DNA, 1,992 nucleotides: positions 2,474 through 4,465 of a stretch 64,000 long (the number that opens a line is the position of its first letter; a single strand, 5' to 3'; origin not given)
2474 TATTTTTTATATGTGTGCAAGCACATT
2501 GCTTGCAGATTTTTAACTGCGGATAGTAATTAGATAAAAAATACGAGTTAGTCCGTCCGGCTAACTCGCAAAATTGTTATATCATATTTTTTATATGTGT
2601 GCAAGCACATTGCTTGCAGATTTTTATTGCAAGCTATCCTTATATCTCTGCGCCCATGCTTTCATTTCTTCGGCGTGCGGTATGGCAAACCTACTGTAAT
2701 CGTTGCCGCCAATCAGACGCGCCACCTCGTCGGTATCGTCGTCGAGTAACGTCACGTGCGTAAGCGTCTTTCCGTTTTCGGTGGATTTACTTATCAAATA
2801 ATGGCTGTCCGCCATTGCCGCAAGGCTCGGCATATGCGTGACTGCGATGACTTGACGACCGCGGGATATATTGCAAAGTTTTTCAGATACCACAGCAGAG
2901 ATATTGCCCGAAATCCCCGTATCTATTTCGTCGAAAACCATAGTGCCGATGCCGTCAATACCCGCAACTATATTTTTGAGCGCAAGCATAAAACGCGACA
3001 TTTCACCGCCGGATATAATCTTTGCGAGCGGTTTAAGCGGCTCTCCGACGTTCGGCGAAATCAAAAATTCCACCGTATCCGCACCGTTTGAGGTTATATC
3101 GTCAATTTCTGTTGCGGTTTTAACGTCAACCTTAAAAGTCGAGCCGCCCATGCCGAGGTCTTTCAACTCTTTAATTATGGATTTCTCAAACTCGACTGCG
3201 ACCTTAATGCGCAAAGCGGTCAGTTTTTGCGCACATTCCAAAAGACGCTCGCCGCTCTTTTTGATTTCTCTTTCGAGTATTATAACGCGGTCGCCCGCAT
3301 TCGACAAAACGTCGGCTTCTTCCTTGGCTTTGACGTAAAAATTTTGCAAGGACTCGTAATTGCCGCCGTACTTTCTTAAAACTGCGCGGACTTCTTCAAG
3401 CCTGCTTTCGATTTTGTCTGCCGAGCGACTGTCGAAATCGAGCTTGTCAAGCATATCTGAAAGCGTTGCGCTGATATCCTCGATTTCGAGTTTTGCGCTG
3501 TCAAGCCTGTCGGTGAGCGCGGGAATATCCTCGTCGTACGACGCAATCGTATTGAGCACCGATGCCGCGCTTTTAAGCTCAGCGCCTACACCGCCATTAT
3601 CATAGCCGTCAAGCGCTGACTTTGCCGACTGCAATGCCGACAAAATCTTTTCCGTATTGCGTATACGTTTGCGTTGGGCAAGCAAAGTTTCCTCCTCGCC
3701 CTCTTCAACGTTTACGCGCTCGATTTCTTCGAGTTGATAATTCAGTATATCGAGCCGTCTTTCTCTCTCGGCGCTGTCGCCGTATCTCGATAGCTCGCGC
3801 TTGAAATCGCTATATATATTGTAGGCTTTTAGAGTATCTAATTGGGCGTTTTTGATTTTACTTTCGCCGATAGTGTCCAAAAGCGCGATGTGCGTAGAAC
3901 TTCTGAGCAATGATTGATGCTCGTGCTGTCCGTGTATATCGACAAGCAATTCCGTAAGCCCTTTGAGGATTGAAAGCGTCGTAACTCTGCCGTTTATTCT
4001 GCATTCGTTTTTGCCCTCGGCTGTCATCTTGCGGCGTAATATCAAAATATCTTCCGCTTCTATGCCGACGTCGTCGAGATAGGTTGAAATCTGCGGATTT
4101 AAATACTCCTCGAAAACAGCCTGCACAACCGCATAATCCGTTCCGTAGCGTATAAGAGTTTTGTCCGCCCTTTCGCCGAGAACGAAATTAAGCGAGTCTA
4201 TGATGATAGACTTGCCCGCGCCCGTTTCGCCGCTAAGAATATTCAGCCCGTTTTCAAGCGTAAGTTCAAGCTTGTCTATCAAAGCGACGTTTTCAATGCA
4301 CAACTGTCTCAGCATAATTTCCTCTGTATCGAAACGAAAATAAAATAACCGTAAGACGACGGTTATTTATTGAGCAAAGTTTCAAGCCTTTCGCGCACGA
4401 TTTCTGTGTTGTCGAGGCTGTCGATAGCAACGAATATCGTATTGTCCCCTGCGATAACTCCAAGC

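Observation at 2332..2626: Triplicated rnpB promoter module in which upstream copies end in a hairpin that mimics RNase P helix P1 plus a U tract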

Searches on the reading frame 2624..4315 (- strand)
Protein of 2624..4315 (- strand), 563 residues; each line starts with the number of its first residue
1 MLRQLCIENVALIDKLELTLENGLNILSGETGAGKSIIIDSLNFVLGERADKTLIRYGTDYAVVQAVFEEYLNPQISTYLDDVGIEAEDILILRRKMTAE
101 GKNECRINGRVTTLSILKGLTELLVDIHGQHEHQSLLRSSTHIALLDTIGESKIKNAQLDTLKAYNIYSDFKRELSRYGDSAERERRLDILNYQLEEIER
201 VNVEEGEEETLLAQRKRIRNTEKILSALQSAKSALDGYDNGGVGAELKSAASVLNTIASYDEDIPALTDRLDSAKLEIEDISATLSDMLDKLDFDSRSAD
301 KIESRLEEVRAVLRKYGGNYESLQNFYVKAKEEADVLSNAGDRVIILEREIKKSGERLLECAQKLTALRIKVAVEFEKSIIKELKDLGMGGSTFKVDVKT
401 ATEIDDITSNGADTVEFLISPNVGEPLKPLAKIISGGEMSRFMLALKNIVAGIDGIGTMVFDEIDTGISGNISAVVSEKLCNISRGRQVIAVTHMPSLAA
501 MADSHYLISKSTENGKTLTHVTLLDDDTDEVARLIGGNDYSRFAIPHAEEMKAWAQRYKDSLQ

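Call 11: find_related_loci(query=window:2627-4315:-, collection=genome_contigs, flank=4000)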
Query window:2627-4315:- (563 aa) in genome_contigs; peptide patterns used: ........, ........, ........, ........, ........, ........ (x = any residue, [..] = any of these).
600 stretches matched a pattern (row limit reached: there are more); 587 encode a relative of the query (tblastn E <= 1e-3); the best 80 are kept; 80 distinct loci.
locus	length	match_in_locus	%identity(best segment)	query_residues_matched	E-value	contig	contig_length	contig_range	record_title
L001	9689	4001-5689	71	1-563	0e+0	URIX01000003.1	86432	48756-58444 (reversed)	uncultured Clostridiales bacterium isolate UMGS1042 genome assembly, contig: NODE_8_length_86432_cov_3.90726, whole geno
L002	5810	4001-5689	65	1-563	0e+0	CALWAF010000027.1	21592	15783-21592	MAG: uncultured Clostridia bacterium isolate BRZ_BI__bin75 genome assembly, contig: BRZ_BI__NODE_2490_length_21592_cov_6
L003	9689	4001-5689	64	1-563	0e+0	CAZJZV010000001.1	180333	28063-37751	MAG TPA_asm: uncultured Bacteroidaceae bacterium isolate SRP313737_co1_268 genome assembly, contig: NODE_65_length_18033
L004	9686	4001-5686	72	1-562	0e+0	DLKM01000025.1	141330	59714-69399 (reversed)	MAG TPA_asm: Christensenella sp. UBA7588 UBA7588_contig_145, whole genome shotgun sequence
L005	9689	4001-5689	63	1-563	0e+0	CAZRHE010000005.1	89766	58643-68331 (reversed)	MAG TPA_asm: uncultured Bacteroidaceae bacterium isolate SRP225648_co1_214 genome assembly, contig: NODE_330_length_8976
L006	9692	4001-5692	44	1-561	5e-146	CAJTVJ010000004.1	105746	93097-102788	MAG TPA_asm: uncultured Christensenella sp. isolate MGBC114095 genome assembly, contig: MGBC114095.4, whole genome shotg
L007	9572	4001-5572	49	1-525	3e-143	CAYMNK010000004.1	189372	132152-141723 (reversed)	MAG TPA_asm: uncultured Christensenellaceae bacterium isolate SRP225648_co1_580 genome assembly, contig: NODE_30_length_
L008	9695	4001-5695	45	1-562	1e-141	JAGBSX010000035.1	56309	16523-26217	MAG: Clostridia bacterium isolate RGIG9417 Yak_Cecum-2__c573741, whole genome shotgun sequence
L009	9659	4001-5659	44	1-551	1e-136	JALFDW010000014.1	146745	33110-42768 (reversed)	MAG: bacterium isolate SUG591 k141_34993, whole genome shotgun sequence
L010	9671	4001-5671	44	1-562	6e-136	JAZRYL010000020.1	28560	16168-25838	MAG: Clostridia bacterium isolate T1900044950_TA20190003.MAGScoT_cleanbin_000006 SGB_3589_k141_2569750, whole genome sho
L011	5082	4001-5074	61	1-358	2e-135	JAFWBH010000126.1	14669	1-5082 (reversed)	MAG: Clostridia bacterium isolate RGIG5583 Sheep_Colon.Co__c1973416, whole genome shotgun sequence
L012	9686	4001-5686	44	1-562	4e-135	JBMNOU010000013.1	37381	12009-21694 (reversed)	MAG: Christensenellales bacterium isolate SBF912SR8HQ0013 scaffold_1903_c1, whole genome shotgun sequence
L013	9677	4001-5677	45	1-559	2e-132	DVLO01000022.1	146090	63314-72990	MAG TPA_asm: Candidatus Limihabitans stercoravium isolate 3394 CHK57__C244616_L146090_ERR2241743, whole genome shotgun s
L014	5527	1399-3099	40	1-563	2e-128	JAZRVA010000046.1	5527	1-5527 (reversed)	MAG: Clostridia bacterium isolate T1900044954_TA20190008.MAGScoT_cleanbin_000059 SGB_3791_k141_2618660, whole genome sho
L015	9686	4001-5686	45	1-562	3e-127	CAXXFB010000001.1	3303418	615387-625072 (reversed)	MAG: Christensenellaceae bacterium isolate 086d21dd-391b-4e05-b467-ec890eab2947 genome assembly, contig: contig_1, whole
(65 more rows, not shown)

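Call 20: find_encoding_contigs(protein=window:2624-4315:-, flank=3000, max_places=10)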
Protein window:2624-4315:- (563 aa): 2 contigs read that carry it; 1 place shown.
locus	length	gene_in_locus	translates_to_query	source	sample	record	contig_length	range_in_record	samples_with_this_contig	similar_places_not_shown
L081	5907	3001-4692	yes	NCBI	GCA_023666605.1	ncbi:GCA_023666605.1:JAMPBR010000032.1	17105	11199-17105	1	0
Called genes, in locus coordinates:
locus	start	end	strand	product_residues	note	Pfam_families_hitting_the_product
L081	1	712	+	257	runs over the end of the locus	PF01595:CNNM (weak)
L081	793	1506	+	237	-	PF01479:S4, PF01728:FtsJ, PF08241:Methyltransf_11 (weak), PF13649:Methyltransf_25 (weak)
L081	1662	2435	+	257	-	PF01513:NAD_kinase, PF20143:NAD_kinase_C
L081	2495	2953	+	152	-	PF01316:Arg_repressor, PF02863:Arg_repressor_C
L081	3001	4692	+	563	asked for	PF02463:SMC_N, PF13476:AAA_23 (weak)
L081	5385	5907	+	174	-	?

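Call 23: find_homologous_proteins(query=window:2627-4315:-, max_evalue=1e-100)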
Query window:2627-4315:- (563 aa): 4444 proteins with E <= 1e-100 among 8000 candidates; the best 120 are listed.
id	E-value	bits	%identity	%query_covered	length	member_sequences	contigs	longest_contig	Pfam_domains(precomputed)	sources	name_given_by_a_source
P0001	0.0e+0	1200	100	100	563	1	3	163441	PF13476.13,PF02463.26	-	-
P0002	0.0e+0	1053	87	100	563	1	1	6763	PF13476.13,PF02463.26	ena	-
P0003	0.0e+0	1042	86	100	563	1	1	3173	PF13476.13,PF02463.26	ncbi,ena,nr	ncbi:MAG: DNA repair protein RecN [Clostridia bacterium]|nr:DNA repair protein RecN [Clostridia bact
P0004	0.0e+0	1039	86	100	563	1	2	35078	PF13476.13,PF02463.26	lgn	-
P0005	0.0e+0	1029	84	100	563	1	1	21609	PF13476.13,PF02463.26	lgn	-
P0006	0.0e+0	1028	85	100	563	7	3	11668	PF13476.13,PF02463.26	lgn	-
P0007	0.0e+0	1009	83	100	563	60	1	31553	PF13476.13,PF02463.26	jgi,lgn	-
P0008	7.4e-296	1000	82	100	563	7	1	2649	PF13476.13,PF02463.26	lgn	-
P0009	4.8e-290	981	80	100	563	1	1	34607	PF13476.13,PF02463.26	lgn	-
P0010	2.5e-289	978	80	100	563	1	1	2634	PF13476.13,PF02463.26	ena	-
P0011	2.6e-288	975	81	100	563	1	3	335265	PF13476.13,PF02463.26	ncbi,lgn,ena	-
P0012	8.5e-288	973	81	100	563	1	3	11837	PF13476.13,PF02463.26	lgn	-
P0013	1.4e-286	969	80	100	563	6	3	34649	PF13476.13,PF02463.26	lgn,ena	-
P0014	8.4e-286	967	79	100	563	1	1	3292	PF13476.13,PF02463.26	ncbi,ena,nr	ncbi:MAG: DNA repair protein RecN [Clostridia bacterium]|nr:DNA repair protein RecN [Clostridia bact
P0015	4.0e-285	965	80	100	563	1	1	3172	PF13476.13,PF02463.26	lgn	-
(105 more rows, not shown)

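Call 24: find_encoding_contigs(protein=P0004, flank=2500, max_places=3)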
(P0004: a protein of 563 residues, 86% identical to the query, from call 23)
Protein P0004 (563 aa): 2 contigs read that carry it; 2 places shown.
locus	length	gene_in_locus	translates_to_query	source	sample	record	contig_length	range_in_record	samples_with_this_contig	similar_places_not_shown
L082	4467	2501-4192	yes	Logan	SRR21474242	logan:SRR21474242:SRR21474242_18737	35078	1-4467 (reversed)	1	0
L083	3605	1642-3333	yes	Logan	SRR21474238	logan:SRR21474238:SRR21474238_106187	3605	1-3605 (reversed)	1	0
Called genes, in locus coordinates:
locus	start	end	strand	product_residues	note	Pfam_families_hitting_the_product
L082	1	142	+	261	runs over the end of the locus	PF01595:CNNM (weak)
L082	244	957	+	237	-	PF01479:S4, PF01728:FtsJ, PF08241:Methyltransf_11 (weak), PF13649:Methyltransf_25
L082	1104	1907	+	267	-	PF01513:NAD_kinase, PF20143:NAD_kinase_C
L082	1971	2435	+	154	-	PF01316:Arg_repressor, PF02863:Arg_repressor_C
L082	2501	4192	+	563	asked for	PF02463:SMC_N, PF13476:AAA_23 (weak)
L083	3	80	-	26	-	?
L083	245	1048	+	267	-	PF01513:NAD_kinase, PF20143:NAD_kinase_C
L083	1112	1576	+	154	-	PF01316:Arg_repressor, PF02863:Arg_repressor_C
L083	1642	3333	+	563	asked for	PF02463:SMC_N, PF13476:AAA_23 (weak)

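Call 25: find_encoding_contigs(protein=P0002, flank=2500, max_places=3)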
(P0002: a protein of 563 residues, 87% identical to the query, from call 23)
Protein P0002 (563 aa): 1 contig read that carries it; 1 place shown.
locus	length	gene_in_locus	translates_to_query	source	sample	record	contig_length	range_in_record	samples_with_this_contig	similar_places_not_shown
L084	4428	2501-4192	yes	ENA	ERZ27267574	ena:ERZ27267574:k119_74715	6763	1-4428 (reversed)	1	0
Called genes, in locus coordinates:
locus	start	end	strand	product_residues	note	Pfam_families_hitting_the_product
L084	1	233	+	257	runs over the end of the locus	-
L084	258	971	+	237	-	PF01479:S4, PF01728:FtsJ, PF08241:Methyltransf_11, PF13649:Methyltransf_25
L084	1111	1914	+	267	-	PF01513:NAD_kinase, PF20143:NAD_kinase_C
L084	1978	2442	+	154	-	PF01316:Arg_repressor, PF02863:Arg_repressor_C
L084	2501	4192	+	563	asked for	PF02463:SMC_N, PF13476:AAA_23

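Call 26: find_encoding_contigs(protein=P0005, flank=2500, max_places=3)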
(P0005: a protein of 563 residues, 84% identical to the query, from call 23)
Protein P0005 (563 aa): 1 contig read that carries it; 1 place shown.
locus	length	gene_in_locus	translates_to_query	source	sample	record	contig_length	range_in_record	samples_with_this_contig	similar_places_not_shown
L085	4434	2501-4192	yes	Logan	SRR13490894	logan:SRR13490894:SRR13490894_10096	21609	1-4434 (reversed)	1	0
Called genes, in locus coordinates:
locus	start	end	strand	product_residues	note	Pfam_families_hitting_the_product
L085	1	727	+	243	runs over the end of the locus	PF01479:S4, PF01728:FtsJ, PF08241:Methyltransf_11, PF13649:Methyltransf_25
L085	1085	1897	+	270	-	PF01513:NAD_kinase, PF20143:NAD_kinase_C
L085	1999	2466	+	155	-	PF01316:Arg_repressor, PF02863:Arg_repressor_C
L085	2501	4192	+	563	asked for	PF02463:SMC_N, PF13476:AAA_23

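Call 27: find_encoding_contigs(protein=P0007, flank=2500, max_places=3)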
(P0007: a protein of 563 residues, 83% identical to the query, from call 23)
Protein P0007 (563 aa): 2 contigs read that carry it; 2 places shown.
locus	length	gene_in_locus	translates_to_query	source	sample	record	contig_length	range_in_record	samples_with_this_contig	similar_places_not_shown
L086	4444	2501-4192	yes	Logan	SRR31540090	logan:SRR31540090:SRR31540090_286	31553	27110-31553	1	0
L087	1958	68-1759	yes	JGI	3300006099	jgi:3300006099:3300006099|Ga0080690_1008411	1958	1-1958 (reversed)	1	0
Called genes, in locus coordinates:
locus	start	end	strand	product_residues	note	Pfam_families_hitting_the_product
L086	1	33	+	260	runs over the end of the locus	PF01595:CNNM (weak)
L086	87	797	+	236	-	PF01479:S4, PF01728:FtsJ, PF08241:Methyltransf_11, PF13649:Methyltransf_25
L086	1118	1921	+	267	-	PF01513:NAD_kinase, PF20143:NAD_kinase_C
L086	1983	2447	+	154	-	PF01316:Arg_repressor, PF02863:Arg_repressor_C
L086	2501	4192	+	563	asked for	PF02463:SMC_N, PF13476:AAA_23 (weak)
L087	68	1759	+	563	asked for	PF02463:SMC_N, PF13476:AAA_23 (weak)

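Call 34: find_encoding_contigs(protein=P0003, flank=2500, max_places=3)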
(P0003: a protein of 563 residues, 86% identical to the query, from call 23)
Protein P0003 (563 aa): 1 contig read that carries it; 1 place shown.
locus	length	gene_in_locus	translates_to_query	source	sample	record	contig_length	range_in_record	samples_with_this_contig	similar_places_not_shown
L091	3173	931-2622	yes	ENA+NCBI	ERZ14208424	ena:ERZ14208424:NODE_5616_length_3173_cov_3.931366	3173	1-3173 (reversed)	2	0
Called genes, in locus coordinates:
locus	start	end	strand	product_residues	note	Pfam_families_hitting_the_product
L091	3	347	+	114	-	PF20143:NAD_kinase_C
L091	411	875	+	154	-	PF01316:Arg_repressor, PF02863:Arg_repressor_C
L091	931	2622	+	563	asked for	PF02463:SMC_N, PF13476:AAA_23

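Call 35: find_encoding_contigs(protein=P0006, flank=2500, max_places=4)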
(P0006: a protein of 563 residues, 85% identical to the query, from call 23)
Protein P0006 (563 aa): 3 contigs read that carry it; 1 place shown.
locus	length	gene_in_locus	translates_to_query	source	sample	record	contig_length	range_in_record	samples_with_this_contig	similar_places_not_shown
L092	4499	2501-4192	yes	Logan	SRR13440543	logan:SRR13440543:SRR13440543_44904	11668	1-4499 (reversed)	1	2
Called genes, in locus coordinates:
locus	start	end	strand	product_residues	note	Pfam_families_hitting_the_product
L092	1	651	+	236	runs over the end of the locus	PF01479:S4, PF01728:FtsJ, PF08241:Methyltransf_11, PF13649:Methyltransf_25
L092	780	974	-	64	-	-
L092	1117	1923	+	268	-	PF01513:NAD_kinase, PF20143:NAD_kinase_C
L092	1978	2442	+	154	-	PF01316:Arg_repressor, PF02863:Arg_repressor_C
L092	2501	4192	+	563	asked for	PF02463:SMC_N, PF13476:AAA_23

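Call 36: find_encoding_contigs(protein=P0011, flank=2500, max_places=3)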
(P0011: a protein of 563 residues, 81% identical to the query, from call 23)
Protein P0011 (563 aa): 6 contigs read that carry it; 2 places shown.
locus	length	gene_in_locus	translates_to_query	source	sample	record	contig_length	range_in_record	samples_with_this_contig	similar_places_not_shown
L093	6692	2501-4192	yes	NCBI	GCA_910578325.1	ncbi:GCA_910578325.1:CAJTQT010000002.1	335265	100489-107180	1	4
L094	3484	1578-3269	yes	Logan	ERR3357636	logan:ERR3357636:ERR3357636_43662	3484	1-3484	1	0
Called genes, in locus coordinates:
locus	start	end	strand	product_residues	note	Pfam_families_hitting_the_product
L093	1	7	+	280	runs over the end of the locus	PF01595:CNNM (weak)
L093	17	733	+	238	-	PF01728:FtsJ, PF13649:Methyltransf_25 (faint)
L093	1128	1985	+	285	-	PF01513:NAD_kinase, PF20143:NAD_kinase_C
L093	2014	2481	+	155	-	PF01316:Arg_repressor, PF02863:Arg_repressor_C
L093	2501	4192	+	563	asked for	PF02463:SMC_N, PF13476:AAA_23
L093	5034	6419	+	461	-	-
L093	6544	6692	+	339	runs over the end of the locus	PF02912:Phe_tRNA-synt_N, PF01409:tRNA-synt_2d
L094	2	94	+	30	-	?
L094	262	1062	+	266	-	PF01513:NAD_kinase, PF20143:NAD_kinase_C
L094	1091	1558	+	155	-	PF01316:Arg_repressor, PF02863:Arg_repressor_C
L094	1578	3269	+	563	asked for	PF02463:SMC_N, PF13476:AAA_23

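Call 37: find_encoding_contigs(protein=P0009, flank=2500, max_places=3)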
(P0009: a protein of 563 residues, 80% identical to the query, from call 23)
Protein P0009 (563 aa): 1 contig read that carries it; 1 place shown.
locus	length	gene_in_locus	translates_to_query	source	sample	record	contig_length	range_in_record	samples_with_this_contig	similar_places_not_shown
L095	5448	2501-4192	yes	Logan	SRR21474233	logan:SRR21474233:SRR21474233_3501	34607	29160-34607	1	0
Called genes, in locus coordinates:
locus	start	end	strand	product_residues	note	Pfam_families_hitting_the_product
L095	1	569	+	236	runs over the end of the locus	PF01479:S4, PF01728:FtsJ, PF08241:Methyltransf_11 (weak), PF13649:Methyltransf_25 (weak)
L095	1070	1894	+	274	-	PF01513:NAD_kinase, PF20143:NAD_kinase_C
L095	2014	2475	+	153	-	PF01316:Arg_repressor, PF02863:Arg_repressor_C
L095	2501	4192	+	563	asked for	PF02463:SMC_N, PF13476:AAA_23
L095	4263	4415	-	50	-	PF07878:RHH_5 (weak)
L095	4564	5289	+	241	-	-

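Call 53: find_encoding_contigs(protein=P0012, flank=2500, max_places=4)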
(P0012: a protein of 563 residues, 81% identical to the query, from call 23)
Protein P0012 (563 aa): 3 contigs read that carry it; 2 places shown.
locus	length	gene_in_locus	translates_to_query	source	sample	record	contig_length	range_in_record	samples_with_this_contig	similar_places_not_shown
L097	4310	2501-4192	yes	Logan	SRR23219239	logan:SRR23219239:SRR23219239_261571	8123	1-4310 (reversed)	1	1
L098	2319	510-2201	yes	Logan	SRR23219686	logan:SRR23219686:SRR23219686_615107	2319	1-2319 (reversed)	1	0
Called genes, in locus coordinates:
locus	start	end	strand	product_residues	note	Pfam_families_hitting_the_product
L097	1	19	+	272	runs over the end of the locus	PF01595:CNNM (weak)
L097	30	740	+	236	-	PF01479:S4, PF01728:FtsJ, PF08241:Methyltransf_11, PF13649:Methyltransf_25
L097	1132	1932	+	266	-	PF01513:NAD_kinase, PF20143:NAD_kinase_C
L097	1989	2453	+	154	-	PF01316:Arg_repressor, PF02863:Arg_repressor_C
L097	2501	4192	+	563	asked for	PF02463:SMC_N, PF13476:AAA_23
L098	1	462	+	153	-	?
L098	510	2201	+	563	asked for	PF02463:SMC_N, PF13476:AAA_23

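Call 54: find_encoding_contigs(protein=P0013, flank=2500, max_places=4)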
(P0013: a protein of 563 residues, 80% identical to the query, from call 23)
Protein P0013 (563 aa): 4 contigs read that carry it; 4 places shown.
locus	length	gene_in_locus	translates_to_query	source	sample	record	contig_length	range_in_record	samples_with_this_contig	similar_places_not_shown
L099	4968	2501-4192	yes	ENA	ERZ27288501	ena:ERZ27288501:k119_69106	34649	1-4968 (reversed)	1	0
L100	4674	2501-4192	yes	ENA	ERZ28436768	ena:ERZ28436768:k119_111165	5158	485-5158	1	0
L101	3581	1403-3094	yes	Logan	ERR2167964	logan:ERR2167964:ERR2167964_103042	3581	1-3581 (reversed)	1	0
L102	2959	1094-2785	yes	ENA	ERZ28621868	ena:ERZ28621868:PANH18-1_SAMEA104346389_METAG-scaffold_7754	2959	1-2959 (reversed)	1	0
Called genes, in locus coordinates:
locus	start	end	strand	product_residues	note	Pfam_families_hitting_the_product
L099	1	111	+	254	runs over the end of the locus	PF01595:CNNM (weak)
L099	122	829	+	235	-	PF01479:S4, PF01728:FtsJ, PF08241:Methyltransf_11, PF13649:Methyltransf_25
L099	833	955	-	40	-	-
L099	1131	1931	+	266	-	PF01513:NAD_kinase, PF20143:NAD_kinase_C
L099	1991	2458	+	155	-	PF01316:Arg_repressor, PF02863:Arg_repressor_C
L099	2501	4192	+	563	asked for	PF02463:SMC_N, PF13476:AAA_23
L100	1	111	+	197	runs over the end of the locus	?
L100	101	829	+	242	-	PF01479:S4, PF01728:FtsJ, PF08241:Methyltransf_11, PF13649:Methyltransf_25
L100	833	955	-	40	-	-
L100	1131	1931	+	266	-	PF01513:NAD_kinase, PF20143:NAD_kinase_C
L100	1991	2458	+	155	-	PF01316:Arg_repressor, PF02863:Arg_repressor_C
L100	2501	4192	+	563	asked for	PF02463:SMC_N, PF13476:AAA_23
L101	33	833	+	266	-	PF01513:NAD_kinase, PF20143:NAD_kinase_C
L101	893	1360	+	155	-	PF01316:Arg_repressor, PF02863:Arg_repressor_C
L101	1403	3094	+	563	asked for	PF02463:SMC_N, PF13476:AAA_23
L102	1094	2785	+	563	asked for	PF02463:SMC_N, PF13476:AAA_23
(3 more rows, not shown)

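Call 56: find_encoding_contigs(protein=P0015, flank=2500, max_places=4)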
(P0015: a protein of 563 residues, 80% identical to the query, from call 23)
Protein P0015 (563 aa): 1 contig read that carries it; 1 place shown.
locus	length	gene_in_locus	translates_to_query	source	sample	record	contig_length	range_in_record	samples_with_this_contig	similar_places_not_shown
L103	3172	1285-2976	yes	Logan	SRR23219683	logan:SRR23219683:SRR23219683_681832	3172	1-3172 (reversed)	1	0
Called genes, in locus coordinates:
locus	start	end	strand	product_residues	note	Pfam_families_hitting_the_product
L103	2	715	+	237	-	?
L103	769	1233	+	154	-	PF01316:Arg_repressor, PF02863:Arg_repressor_C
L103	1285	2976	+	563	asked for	PF02463:SMC_N, PF13476:AAA_23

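Call 88: list_cluster_members(proteins=[P0001, P0004, P0006, P0012])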
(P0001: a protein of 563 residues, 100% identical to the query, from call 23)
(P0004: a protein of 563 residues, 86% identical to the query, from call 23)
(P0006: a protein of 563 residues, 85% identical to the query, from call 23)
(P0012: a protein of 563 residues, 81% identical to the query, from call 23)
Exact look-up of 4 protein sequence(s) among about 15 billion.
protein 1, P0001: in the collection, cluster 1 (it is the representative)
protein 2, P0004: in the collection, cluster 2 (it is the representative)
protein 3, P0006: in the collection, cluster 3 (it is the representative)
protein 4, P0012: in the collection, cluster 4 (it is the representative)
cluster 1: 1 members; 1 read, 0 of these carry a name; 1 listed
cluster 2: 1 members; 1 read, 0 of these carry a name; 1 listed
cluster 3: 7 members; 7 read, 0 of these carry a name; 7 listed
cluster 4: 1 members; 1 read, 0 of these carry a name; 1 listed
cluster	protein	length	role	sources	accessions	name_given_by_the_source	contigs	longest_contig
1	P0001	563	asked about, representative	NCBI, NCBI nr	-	-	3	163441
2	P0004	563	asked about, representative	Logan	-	-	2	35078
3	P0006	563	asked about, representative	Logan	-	-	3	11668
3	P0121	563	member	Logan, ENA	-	-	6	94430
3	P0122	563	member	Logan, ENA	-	-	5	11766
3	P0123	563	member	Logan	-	-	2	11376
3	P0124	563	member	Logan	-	-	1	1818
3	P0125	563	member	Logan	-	-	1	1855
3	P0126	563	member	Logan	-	-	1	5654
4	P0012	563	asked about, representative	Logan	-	-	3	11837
